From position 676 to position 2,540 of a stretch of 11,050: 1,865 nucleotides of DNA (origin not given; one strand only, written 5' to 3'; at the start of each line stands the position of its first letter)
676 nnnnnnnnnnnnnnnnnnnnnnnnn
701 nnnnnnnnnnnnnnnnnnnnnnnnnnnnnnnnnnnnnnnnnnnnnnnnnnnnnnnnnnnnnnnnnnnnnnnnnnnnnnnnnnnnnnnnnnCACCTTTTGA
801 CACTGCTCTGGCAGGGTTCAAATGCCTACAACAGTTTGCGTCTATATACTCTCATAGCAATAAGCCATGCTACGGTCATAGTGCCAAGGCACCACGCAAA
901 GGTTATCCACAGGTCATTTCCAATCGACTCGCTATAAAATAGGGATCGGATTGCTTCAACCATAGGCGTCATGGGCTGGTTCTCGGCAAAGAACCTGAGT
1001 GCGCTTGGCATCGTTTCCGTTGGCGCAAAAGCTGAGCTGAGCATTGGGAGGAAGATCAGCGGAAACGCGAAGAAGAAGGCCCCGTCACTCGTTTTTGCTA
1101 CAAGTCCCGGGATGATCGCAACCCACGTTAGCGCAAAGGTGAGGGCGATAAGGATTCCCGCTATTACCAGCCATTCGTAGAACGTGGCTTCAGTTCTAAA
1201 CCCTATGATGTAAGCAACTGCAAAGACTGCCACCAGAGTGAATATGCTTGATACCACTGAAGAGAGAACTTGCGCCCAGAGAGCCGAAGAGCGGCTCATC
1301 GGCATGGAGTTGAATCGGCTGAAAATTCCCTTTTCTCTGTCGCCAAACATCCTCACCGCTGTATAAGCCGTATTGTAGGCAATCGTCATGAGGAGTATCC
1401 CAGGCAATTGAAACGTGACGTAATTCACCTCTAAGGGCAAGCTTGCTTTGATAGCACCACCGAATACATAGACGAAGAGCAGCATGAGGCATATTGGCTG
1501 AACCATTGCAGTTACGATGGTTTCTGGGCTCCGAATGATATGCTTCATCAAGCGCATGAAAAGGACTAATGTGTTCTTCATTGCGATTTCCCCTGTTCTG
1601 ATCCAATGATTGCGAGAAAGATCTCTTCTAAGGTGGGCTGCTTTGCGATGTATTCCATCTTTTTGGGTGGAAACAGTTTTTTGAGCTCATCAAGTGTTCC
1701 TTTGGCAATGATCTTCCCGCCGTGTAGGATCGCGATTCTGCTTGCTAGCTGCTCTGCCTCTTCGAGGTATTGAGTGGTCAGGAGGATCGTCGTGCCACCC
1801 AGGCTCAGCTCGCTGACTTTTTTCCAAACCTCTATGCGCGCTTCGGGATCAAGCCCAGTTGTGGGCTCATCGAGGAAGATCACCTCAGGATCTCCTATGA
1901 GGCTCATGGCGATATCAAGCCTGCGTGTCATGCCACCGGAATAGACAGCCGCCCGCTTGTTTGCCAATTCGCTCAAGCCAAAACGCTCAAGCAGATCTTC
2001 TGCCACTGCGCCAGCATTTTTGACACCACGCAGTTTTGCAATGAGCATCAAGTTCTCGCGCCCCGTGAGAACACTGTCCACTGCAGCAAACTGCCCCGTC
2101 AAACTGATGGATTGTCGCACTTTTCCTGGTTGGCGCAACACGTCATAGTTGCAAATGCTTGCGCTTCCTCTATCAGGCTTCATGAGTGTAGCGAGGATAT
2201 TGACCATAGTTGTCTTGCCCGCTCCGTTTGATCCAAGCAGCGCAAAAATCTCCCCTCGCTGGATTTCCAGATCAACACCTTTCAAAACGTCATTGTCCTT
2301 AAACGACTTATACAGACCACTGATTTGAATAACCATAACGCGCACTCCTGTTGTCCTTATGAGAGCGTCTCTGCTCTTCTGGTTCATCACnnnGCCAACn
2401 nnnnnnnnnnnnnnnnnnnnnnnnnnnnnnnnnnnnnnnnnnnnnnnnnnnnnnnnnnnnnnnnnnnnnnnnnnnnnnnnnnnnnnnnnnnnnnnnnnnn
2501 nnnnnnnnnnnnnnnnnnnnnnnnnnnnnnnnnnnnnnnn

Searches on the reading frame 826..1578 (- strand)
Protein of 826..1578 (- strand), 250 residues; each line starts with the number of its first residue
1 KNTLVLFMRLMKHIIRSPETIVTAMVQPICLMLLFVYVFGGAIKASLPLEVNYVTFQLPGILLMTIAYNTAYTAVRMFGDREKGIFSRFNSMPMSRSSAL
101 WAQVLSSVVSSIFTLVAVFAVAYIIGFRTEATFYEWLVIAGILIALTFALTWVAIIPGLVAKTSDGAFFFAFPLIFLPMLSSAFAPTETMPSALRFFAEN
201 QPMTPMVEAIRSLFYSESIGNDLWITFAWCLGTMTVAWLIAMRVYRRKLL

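Call 10: search_protein_families(library=pfam, proteins=[window:826-1578:-])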
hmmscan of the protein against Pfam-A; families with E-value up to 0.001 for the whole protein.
window:826-1578:- (250 aa): 2 families
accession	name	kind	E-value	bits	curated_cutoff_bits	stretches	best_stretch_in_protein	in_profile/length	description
PF01061.29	ABC2_membrane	-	1.5e-24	87.2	26.9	1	3-215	3-211/211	ABC-2 type transporter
PF12698.13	ABC2_membrane_3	-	8.5e-12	45.3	31.6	1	52-241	159-345/347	ABC-2 family transporter protein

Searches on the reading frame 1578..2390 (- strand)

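Call 10: search_protein_families(library=pfam, proteins=[window:1578-2390:-])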
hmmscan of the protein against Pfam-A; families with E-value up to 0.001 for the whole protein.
window:1578-2390:- (270 aa): 4 families
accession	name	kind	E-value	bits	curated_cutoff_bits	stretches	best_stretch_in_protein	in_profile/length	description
PF00005.33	ABC_tran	-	7.8e-29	101.5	25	1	36-178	1-137/137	ABC transporter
PF13304.12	AAA_21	-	3.5e-08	34.3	27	1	150-207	238-298/304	AAA domain, putative AbiEii toxin, Type IV TA system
PF13555.12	AAA_29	-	0.00025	21.2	27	1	37-74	13-50/61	P-loop containing region of AAA domain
PF00448.28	SRP54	-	0.00078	19.6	22.7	0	48-87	3-42/196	SRP54-type protein, GTPase domain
